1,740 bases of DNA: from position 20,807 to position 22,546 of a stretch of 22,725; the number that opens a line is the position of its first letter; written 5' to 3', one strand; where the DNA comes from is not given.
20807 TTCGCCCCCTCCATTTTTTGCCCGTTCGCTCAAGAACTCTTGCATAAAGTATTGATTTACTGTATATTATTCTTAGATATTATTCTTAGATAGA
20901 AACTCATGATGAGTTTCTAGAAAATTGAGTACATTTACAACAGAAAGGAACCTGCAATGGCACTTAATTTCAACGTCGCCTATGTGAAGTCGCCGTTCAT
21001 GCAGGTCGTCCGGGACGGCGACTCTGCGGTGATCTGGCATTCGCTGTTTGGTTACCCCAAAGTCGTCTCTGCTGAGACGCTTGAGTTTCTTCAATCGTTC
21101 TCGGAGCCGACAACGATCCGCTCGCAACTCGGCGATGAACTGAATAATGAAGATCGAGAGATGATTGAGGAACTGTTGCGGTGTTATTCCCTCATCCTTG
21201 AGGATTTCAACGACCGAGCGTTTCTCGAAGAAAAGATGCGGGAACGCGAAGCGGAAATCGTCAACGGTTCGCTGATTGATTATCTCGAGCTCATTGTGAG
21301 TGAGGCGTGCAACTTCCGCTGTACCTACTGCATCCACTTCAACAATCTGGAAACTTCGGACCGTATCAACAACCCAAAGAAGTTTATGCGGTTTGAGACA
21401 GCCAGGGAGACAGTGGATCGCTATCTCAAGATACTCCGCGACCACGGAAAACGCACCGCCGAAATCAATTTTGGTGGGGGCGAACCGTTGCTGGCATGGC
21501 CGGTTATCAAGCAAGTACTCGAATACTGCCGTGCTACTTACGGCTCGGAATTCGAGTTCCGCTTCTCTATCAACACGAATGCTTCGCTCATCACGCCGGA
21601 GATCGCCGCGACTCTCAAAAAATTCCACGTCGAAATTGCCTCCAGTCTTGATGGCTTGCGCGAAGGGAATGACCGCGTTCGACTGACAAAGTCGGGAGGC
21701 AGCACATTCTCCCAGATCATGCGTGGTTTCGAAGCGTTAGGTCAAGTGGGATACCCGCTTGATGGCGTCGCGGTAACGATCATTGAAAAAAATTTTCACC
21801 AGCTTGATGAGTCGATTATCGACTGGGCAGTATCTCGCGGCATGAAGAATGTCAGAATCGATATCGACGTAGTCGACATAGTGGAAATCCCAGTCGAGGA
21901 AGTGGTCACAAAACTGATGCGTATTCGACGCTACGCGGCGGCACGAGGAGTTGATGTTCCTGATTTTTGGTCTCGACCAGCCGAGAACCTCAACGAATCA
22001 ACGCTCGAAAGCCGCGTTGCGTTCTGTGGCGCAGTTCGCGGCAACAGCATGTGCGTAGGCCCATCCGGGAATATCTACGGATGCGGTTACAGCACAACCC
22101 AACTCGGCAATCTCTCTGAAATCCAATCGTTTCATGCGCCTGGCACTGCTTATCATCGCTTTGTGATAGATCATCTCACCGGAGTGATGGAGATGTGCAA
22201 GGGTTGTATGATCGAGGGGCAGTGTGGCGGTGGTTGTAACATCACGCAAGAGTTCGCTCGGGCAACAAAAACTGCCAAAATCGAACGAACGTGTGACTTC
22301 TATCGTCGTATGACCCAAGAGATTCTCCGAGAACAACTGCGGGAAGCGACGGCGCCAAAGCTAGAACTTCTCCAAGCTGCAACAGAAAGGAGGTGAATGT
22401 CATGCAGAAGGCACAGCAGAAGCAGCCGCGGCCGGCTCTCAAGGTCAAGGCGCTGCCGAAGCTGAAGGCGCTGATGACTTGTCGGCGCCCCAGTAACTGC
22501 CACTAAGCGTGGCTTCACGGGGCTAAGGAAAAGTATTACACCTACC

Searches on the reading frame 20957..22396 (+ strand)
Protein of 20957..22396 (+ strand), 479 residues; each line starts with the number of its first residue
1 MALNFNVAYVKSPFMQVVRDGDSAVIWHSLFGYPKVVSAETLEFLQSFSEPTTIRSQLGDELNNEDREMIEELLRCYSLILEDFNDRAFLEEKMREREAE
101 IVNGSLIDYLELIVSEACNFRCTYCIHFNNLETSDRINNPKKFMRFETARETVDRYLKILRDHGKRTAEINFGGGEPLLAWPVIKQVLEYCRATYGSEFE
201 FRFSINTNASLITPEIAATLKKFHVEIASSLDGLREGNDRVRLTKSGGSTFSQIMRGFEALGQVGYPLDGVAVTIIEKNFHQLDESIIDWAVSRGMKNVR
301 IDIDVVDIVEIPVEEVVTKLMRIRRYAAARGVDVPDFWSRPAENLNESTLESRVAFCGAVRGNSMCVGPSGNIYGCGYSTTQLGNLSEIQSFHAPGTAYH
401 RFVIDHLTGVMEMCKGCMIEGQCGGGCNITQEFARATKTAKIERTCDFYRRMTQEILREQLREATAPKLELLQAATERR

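Call 7: search_protein_families(library=ncbifam, proteins=[window:20957-22396:+], max_evalue=0.01)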
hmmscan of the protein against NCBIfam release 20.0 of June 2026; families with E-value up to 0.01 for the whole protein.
window:20957-22396:+ (479 aa): 64 families (the best 25 are shown)
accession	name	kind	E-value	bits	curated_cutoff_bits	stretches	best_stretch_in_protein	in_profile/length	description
NF047865.1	rSAM_PapB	equivalog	1.1e-39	136.7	340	1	110-434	5-323/330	PapB family radical SAM/SPASM ranthipeptide maturase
TIGR04064.1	rSAM_nif11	equivalog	9.4e-31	107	518.7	2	37-257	26-220/459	nif11-like peptide radical SAM maturase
TIGR03942.1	sulfatase_rSAM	equivalog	1.6e-28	99.8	349.45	2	114-289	7-174/363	anaerobic sulfatase maturase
TIGR03906.1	quino_hemo_SAM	equivalog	4.7e-28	98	453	1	65-256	55-236/467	quinohemoprotein amine dehydrogenase maturation protein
TIGR04068.1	rSAM_ocin_clost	equivalog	6.4e-28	97.8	500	1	80-260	49-231/462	Cys-rich peptide radical SAM maturase CcpM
TIGR03978.1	rSAM_paired_1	equivalog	3e-27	95.5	370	1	73-299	48-265/466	His-Xaa-Ser system radical SAM maturase HxsB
TIGR03974.1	rSAM_six_Cys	equivalog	3.5e-26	92.1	425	1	57-261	45-244/451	thioether cross-link-forming SCIFF peptide maturase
NF040492.1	not_ScfB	exception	2.1e-25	89.5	855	1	73-448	58-436/450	ScfB-related radical SAM/SPASM orphan maturase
TIGR04136.1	rSAM_FibroRumin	equivalog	1e-24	87.3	400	1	20-436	10-427/458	FibroRumin system radical SAM peptide maturase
NF035951.1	rSAM_RumMC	equivalog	1e-24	87.1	720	1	79-261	85-259/510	RumMC family radical SAM sactipeptide maturase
NF041707.1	rSAM_YhhB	equivalog_domain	1.4e-24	86.7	445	1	114-263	8-154/369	cyclophane-forming radical SAM/SPASM peptide maturase YhhB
NF038107.1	rSAM_NF038107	equivalog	4.9e-24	84.9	600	1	62-429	43-402/444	Cys-every-fifth radical SAM/SPASM peptide maturase CefB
TIGR04083.1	rSAM_pep_methan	hypoth_equivalog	4.6e-22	78.4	300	2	112-297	4-170/376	TIGR04083 family peptide-modifying radical SAM enzyme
NF041298.1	rSAM_mat_DynA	equivalog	5.8e-22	78.1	450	1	117-448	10-337/356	dynobactin maturation radical SAM/SPASM protein DynA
TIGR04269.1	SAM_SPASM_FxsB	subfamily_domain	6.6e-22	78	370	1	113-267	7-160/363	FxsB family cyclophane-forming radical SAM/SPASM peptide maturase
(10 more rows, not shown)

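Call 8: search_protein_families(library=pfam, proteins=[window:20957-22396:+], max_evalue=0.01)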
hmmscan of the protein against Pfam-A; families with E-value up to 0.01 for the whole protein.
window:20957-22396:+ (479 aa): 2 families
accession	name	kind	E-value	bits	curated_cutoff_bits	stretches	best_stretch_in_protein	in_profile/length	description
PF04055.27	Radical_SAM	-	2e-18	67.5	29.5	1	113-276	2-152/166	Radical SAM superfamily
PF13353.11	Fer4_12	-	4.3e-05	24.3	22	1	116-230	13-116/137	4Fe-4S single cluster domain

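Call 9: find_homologous_proteins(query=window:20957-22396:+, max_evalue=1e-20)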
Query window:20957-22396:+ (479 aa): 364 proteins with E <= 1e-20 among 8000 candidates; the best 120 are listed.
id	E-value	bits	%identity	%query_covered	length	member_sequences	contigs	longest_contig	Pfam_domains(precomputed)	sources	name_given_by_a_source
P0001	6.1e-289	976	89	100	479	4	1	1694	PF04055.28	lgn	-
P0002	7.2e-289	976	89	100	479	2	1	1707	PF04055.28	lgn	-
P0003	4.4e-286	967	88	100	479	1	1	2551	PF04055.28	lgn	-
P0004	6.3e-285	963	87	100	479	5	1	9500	PF04055.28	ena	-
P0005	2.2e-284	961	87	100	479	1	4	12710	PF04055.28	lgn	-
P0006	4.2e-284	960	88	100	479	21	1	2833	PF04055.28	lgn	-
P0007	6.0e-284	960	86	100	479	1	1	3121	PF04055.28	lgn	-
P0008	6.2e-284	960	86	100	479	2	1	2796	PF04055.28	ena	-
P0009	8.5e-284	959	86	100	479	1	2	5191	PF04055.28,PF13353.12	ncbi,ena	-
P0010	2.0e-283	958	87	100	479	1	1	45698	PF04055.28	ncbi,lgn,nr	ncbi:MAG: Elp3 protein [Candidatus Magasanikbacteria bacterium]|nr:Elp3 protein [Candidatus Magasani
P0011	9.7e-283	956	87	100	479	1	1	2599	PF04055.28,PF13353.12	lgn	-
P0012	1.6e-282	955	87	100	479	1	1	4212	PF04055.28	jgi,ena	-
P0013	2.3e-282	955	86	100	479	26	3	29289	PF04055.28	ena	-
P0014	3.2e-281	951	86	100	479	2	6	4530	PF04055.28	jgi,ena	-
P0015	4.7e-281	950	86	100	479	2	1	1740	PF04055.28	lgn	-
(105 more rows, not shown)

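Call 13: find_related_loci(query=A1, collection=genome_contigs, flank=4000)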
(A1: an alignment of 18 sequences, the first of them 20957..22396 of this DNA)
Query A1 (479 aa) in genome_contigs; peptide patterns used: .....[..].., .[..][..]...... (x = any residue, [..] = any of these).
90 stretches matched a pattern; 53 encode a relative of the query (tblastn E <= 1e-3); 53 distinct loci.
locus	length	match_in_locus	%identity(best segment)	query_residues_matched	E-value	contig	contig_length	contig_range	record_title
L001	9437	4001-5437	87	1-479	0e+0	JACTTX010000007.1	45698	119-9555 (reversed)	MAG: Candidatus Magasanikiibacteriota bacterium isolate B4_bin.18 scaffold_241, whole genome shotgun sequence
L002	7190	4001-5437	86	1-479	0e+0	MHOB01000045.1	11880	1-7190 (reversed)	MAG: Candidatus Ryanbacteria bacterium RIFCSPLOWO2_12_FULL_47_9c rifcsplowo2_12_scaffold_31774, whole genome shotgun seq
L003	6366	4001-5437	86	1-479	0e+0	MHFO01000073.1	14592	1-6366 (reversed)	MAG: Omnitrophica bacterium RIFCSPLOWO2_01_FULL_50_24 rifcsplowo2_01_scaffold_63752, whole genome shotgun sequence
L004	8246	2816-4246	88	1-477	0e+0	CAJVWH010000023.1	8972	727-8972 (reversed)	TPA_asm: uncultured bacterium isolate DRR093004_bin.40_MetaBAT_v2.12.1_MAG genome assembly, contig: NODE_4286_length_897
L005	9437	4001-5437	85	1-479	0e+0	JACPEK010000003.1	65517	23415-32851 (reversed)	MAG: Candidatus Brennerbacteria bacterium isolate NC_groundwater_333_Ag_B-0.1um_54_13 GD18-4_B1_scaffold_479377, whole g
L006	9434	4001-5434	85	1-478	0e+0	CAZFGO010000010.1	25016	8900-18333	MAG TPA_asm: uncultured Gammaproteobacteria bacterium isolate SRP093762_co1_14 genome assembly, contig: NODE_1195_length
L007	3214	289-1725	84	1-479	0e+0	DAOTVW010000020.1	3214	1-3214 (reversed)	MAG TPA_asm: Anaerolineales bacterium isolate H111_85 k127_2082333, whole genome shotgun sequence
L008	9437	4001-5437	85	1-479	0e+0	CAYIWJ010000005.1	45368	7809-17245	MAG TPA_asm: uncultured Candidatus Saccharibacteria bacterium isolate ERP119705_co3_785 genome assembly, contig: NODE_70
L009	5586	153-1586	82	1-478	0e+0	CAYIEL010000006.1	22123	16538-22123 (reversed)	MAG TPA_asm: uncultured Candidatus Saccharibacteria bacterium isolate ERP119705_co18_447 genome assembly, contig: NODE_2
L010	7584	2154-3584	83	1-477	0e+0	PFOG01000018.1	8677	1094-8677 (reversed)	MAG: Candidatus Portnoybacteria bacterium CG_4_10_14_0_2_um_filter_44_20 CG_4_10_14_0.2_scaffold_4670_c, whole genome sh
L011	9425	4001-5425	83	3-477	0e+0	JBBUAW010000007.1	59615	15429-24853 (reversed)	MAG: Patescibacteria group bacterium isolate H43-bin015_1 H43_bin015_1_000000000007, whole genome shotgun sequence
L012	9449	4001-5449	81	1-479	0e+0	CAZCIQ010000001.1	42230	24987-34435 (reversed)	MAG TPA_asm: uncultured Candidatus Saccharibacteria bacterium isolate binchicken_co125_174 genome assembly, contig: NODE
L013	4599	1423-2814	83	1-464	0e+0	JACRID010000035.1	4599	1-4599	MAG: Candidatus Peregrinibacteria bacterium isolate NC_groundwater_1794_Pr3_B-0.1um_45_30 SR-2_scaffold_141_1293785, who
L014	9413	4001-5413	80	9-479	0e+0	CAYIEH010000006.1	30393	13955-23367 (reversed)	MAG TPA_asm: uncultured Candidatus Saccharibacteria bacterium isolate ERP119705_co18_240 genome assembly, contig: NODE_1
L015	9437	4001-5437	79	1-479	0e+0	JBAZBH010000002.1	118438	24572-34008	MAG: Patescibacteria group bacterium isolate SO_2017_GW1_108 NODE_1105_length_118438_cov_1.383320_OW334_2017, whole geno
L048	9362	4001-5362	40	7-461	1e-98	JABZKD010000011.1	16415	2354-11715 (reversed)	MAG: Candidatus Nanosynbacter sp. isolate JCVI_44_bin.1 NODE_11_length_16415_cov_14.512364, whole genome shotgun sequenc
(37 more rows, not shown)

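Call 26: search_protein_families(library=pfam, proteins=[L001:5610-6329:+, L006:5611-6093:+, L007:1915-2553:+, L048:5554-6225:+, L001:7120-8409:-], max_evalue=0.01)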
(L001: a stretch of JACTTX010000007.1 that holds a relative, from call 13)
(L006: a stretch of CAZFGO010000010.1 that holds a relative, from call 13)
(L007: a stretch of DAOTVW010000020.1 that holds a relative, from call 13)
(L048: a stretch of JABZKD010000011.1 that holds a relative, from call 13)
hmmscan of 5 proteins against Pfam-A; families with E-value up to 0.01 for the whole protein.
L001:5610-6329:+ (239 aa): 4 families
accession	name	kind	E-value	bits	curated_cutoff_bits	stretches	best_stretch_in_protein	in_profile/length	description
PF18765.7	Polbeta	-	2.1e-08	34.7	26.9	1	11-105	2-91/93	Polymerase beta, Nucleotidyltransferase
PF01909.29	NTP_transf_2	-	2.7e-08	34.5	21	1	12-76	4-79/93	Nucleotidyltransferase domain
PF04439.18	Adenyl_transf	-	0.00011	21.9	22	1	3-57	2-58/279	Streptomycin adenylyltransferase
PF22600.2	MTPAP-like_central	-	0.00025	21.6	27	1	6-94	23-87/139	Poly(A) RNA polymerase, mitochondrial-like, central palm domain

L006:5611-6093:+ (160 aa): 7 families
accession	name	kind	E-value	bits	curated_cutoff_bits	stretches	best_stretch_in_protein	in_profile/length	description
PF13302.13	Acetyltransf_3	-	2.3e-18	67.7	25.4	1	4-137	2-138/138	Acetyltransferase (GNAT) domain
PF00583.31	Acetyltransf_1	-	9.2e-18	65.1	20.7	1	46-136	24-116/116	Acetyltransferase (GNAT) family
PF13508.13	Acetyltransf_7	-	1.1e-08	35.7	27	1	59-138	7-84/84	Acetyltransferase (GNAT) domain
PF13523.12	Acetyltransf_8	-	3.5e-07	30.4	27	1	16-142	17-143/145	Acetyltransferase (GNAT) domain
PF13673.13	Acetyltransf_10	-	3e-06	27.7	23.6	1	39-140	19-111/128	Acetyltransferase (GNAT) domain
PF13420.13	Acetyltransf_4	-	4e-06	27.4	24.3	1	6-143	1-141/155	Acetyltransferase (GNAT) domain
PF08445.16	FR47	-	0.00035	20.9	22.1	1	90-139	32-80/86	FR47-like protein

L007:1915-2553:+ (212 aa): 9 families
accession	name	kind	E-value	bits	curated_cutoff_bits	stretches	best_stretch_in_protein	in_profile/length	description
PF08241.18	Methyltransf_11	-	6.1e-16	59.3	21.2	1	44-131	2-87/95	Methyltransferase domain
PF13649.12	Methyltransf_25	-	2.4e-13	51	27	1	42-130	1-92/97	Methyltransferase domain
PF13489.12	Methyltransf_23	-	4.5e-07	30.2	27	1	25-116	9-95/164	Methyltransferase domain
PF03848.20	TehB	-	1.6e-06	28.1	20.4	1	37-95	30-86/193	Tellurite resistance protein TehB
PF13847.12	Methyltransf_31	-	5.8e-06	26.5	27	1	40-119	5-91/145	Methyltransferase domain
PF08242.18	Methyltransf_12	-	1.5e-05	26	30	1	44-126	2-87/98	Methyltransferase domain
PF05401.17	NodS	-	0.0001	22.6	24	1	36-125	41-129/201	Nodulation protein S (NodS)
PF13679.12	Methyltransf_32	-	0.0016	18.9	27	1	29-80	17-73/143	Methyltransferase domain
PF00398.26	RrnaAD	-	0.0019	17.8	24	1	38-102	30-94/263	Ribosomal RNA adenine dimethylase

L048:5554-6225:+ (223 aa): 3 families
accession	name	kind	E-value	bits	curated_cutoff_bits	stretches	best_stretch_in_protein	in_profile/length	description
PF18765.7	Polbeta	-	7.4e-09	36.1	26.9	1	9-70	1-58/93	Polymerase beta, Nucleotidyltransferase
PF01909.29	NTP_transf_2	-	5.8e-08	33.5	21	1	9-69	2-47/93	Nucleotidyltransferase domain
PF22600.2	MTPAP-like_central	-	5.6e-05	23.7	27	1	8-54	25-70/139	Poly(A) RNA polymerase, mitochondrial-like, central palm domain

L001:7120-8409:- (429 aa): 4 families
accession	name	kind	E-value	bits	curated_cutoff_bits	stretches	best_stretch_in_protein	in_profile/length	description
PF13565.12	HTH_32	-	6.6e-05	23.8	33.7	1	36-108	2-72/73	Homeodomain-like domain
PF13551.12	HTH_29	-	0.002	18.6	28.1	1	24-69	17-63/64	Winged helix-turn helix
PF13518.12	HTH_28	-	0.006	17.1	25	0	7-58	1-51/52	Helix-turn-helix domain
PF13683.12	rve_3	-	0.007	16.5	26.5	0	237-290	5-55/67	Integrase core domain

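Call 27: search_protein_families(library=ncbifam, proteins=[L001:5610-6329:+, L006:5611-6093:+, L007:1915-2553:+, L048:5554-6225:+], max_evalue=0.01)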
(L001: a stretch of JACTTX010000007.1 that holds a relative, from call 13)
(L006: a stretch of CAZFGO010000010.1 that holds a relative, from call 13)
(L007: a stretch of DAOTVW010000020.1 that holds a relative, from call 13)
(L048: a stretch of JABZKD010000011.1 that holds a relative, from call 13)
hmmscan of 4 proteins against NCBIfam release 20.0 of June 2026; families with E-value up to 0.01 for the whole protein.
L001:5610-6329:+ (239 aa): 5 families
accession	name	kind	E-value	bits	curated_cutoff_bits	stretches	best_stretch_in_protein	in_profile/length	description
NF040958.1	linco_LnuH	exception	1.7e-07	31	540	1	17-64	15-62/256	lincosamide nucleotidyltransferase Lnu(H)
NF047752.1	MntA_antitoxin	equivalog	1e-05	25.3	60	1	18-55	3-40/106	type VII toxin-antitoxin system MntA family adenylyltransferase antitoxin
NF033061.1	ANT_4p_I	equivalog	0.00053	19.6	350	1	4-51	14-59/253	ANT(4')-I family aminoglycoside nucleotidyltransferase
NF051895.1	anti_phage_HalB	equivalog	0.00068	19.3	190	1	25-53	2-30/211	anti-phage Hailong system nucleotidyltransferase HalB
NF012212.1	ANT_9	subfamily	0.0052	16.1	340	1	18-51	17-50/249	aminoglycoside nucleotidyltransferase ANT(9)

L006:5611-6093:+ (160 aa): 26 families (the best 25 are shown)
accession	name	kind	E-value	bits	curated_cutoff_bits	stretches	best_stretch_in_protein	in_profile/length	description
TIGR01575.1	rimI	equivalog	1.2e-14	54.6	86.4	1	44-143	21-119/132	ribosomal protein S18-alanine N-acetyltransferase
NF007025.1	PRK09491.1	equivalog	3.6e-09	36.7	173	1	89-145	72-130/145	ribosomal protein S18-alanine N-acetyltransferase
NF033693.0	AAC_6p_Ie_fam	exception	1.3e-08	35.2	340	1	57-139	73-156/179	AAC(6')-Ie family aminoglycoside N-acetyltransferase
TIGR03585.1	PseH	equivalog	5.4e-08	33.1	93.1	1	34-143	30-140/156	UDP-4-amino-4,6-dideoxy-N-acetyl-beta-L-altrosamine N-acetyltransferase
NF000431.1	AAC_6p_Ian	exception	5.7e-08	32.5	400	1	77-142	91-157/190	aminoglycoside N-acetyltransferase AAC(6')-Ian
NF000507.1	AAC_6p_Ie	exception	6.3e-08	32.8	450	1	57-140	73-157/201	aminoglycoside N-acetyltransferase AAC(6')-Ie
NF011709.0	PRK15130.1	equivalog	7.5e-08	32.4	218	1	52-137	54-141/186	spermidine N1-acetyltransferase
NF033151.0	AAC_6p_A10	exception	1.8e-07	31.3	400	1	33-140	45-156/178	AAC(6')-I family aminoglycoside 6'-N-acetyltransferase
NF012165.0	AAC_6p_set_A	equivalog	2.6e-07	30.5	280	1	86-147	96-158/177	aminoglycoside 6'-N-acetyltransferase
NF000016.1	AAC_6p_Im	exception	3.2e-07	30.6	350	1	58-141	73-157/178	aminoglycoside N-acetyltransferase AAC(6')-Im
NF000225.3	AAC_6p_Strep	exception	1.8e-06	28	250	1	52-144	35-132/156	aminoglycoside 6'-N-acetyltransferase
NF040503.1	resist_ArsN1a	equivalog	1.9e-06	27.7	170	1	88-142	85-139/159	arsinothricin resistance N-acetyltransferase ArsN1 family A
TIGR04431.1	N6_acetyl_AAC6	equivalog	5.4e-06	26.1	260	1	86-147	103-165/184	AacA4 family aminoglycoside N(6')-acetyltransferase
NF000360.1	sat4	exception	1e-05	25.7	380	1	63-138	80-155/180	streptothricin N-acetyltransferase Sat4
NF000048.1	AAC_6p_A40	exception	1e-05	25.1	400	1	91-146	108-164/184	aminoglycoside 6'-N-acetyltransferase AacA40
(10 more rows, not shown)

L007:1915-2553:+ (212 aa): 33 families (the best 25 are shown)
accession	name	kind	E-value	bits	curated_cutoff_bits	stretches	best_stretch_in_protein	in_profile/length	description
TIGR02021.1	BchM-ChlM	equivalog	5.3e-11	42.3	158.9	1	39-125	55-141/218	magnesium protoporphyrin IX methyltransferase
NF045667.1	MTase_DVU1556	equivalog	6e-10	38.9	155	1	34-130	20-110/213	DVU_1556 family methyltransferase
NF008405.0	PRK11207.1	equivalog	1.4e-08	34.4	218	1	26-115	20-108/198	tellurite resistance methyltransferase TehB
NF007610.0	PRK10258.1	equivalog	4.5e-08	32.7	342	1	40-132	44-131/251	malonyl-ACP O-methyltransferase BioC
NF041255.1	mycofact_MftM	equivalog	6.3e-08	32.3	200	1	7-156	109-259/289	mycofactocin oligosaccharide methyltransferase MftM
NF047649.1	MTase_UXPK_star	exception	1.9e-07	30.4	460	1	38-131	77-173/283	methyltransferase/UXPK-star double selenoprotein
TIGR02072.1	BioC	equivalog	3.2e-07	30.4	184.95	1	28-112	26-107/244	malonyl-ACP O-methyltransferase BioC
TIGR01983.1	UbiG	equivalog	3.5e-07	29.8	102.95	1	40-117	51-131/228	bifunctional 2-polyprenyl-6-hydroxyphenol methylase/3-demethylubiquinol 3-O-methyltransferase UbiG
NF008992.0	PRK12335.1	equivalog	5.6e-07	29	303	1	24-81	110-165/289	SAM-dependent methyltransferase TehB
NF043040.1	corrin_prot_MT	hypoth_equivalog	7.6e-07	28.8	180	1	33-78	36-81/216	corrinoid protein-associated methyltransferase CpaM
NF041820.1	daptide_MTase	equivalog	9.8e-07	28.5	175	1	25-96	26-99/243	daptide-type RiPP biosynthesis methyltransferase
NF004452.0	PRK05785.1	equivalog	1e-06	28.4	207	1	26-136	39-142/228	hypothetical protein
NF000499.2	Erm23S_rRNA_broad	equivalog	4.1e-06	26.4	212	1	21-128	8-110/244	23S ribosomal RNA methyltransferase Erm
NF045649.1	2X_seleno_MduS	exception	6.4e-06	25.4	380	1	40-132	43-140/338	methyltransferase domain-containing selenoprotein MduS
NF004851.0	PRK06202.1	equivalog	9.5e-06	25.2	243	1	37-174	59-201/237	hypothetical protein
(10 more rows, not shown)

L048:5554-6225:+ (223 aa): 4 families
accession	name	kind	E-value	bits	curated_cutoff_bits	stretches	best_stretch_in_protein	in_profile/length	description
NF047752.1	MntA_antitoxin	equivalog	5.9e-05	22.9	60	1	18-49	3-34/106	type VII toxin-antitoxin system MntA family adenylyltransferase antitoxin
NF010309.0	PRK13746.1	subfamily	0.00029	20.2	193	1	6-63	11-70/263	aminoglycoside adenylyltransferase family protein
NF012212.1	ANT_9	subfamily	0.001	18.4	340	1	7-67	5-70/249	aminoglycoside nucleotidyltransferase ANT(9)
NF012157.0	ANT_3pp_I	equivalog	0.0015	17.9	375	1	8-63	7-64/256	AadA family aminoglycoside 3''-O-nucleotidyltransferase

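Call 33: find_encoding_contigs(protein=window:20957-22396:+, flank=6000, max_places=4)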
Protein window:20957-22396:+ (479 aa): 1 contig read that carries it; 1 place shown.
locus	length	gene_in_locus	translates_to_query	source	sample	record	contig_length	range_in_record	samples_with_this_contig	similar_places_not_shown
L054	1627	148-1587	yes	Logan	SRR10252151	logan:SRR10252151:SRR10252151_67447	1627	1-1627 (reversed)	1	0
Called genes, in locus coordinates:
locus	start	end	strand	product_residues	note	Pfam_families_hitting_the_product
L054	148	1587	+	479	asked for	PF04055:Radical_SAM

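Call 36: search_solved_structures(query=A2, max_evalue=0.001)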
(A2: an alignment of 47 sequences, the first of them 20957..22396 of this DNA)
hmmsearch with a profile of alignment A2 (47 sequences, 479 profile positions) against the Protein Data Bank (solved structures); distinct sequences matched with E-value up to 0.001: 11.
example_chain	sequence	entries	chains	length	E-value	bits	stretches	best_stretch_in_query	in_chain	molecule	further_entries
8vpo_A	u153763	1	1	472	8.2e-49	169.6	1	9-459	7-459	Radical SAM core domain-containing protein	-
5wgg_A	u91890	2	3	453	4e-24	88.2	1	41-265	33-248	Radical SAM domain protein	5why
4k36_A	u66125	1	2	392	5e-15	58.2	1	115-274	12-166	Anaerobic sulfatase-maturating enzyme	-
4k37_A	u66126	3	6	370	1.1e-14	57.1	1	115-274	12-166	Anaerobic sulfatase-maturating enzyme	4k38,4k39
9gm3_A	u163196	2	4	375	2.8e-12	49.1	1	114-271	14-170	ChlB radical SAM domain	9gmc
9dfu_A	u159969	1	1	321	3.7e-05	25.6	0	159-245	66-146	Radical SAM core domain-containing protein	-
9dfn_A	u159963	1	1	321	4.3e-05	25.4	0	157-245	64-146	Radical SAM core domain-containing protein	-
7n7i_A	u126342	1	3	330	0.00011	24.1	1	114-239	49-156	Viperin-like enzyme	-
6b4c_A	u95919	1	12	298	0.00013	23.8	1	114-239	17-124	Viperin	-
9dgw_A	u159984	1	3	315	0.00015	23.6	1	115-239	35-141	Radical SAM core domain-containing protein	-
9dfw_A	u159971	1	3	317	0.00018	23.3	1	115-239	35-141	Radical SAM core domain-containing protein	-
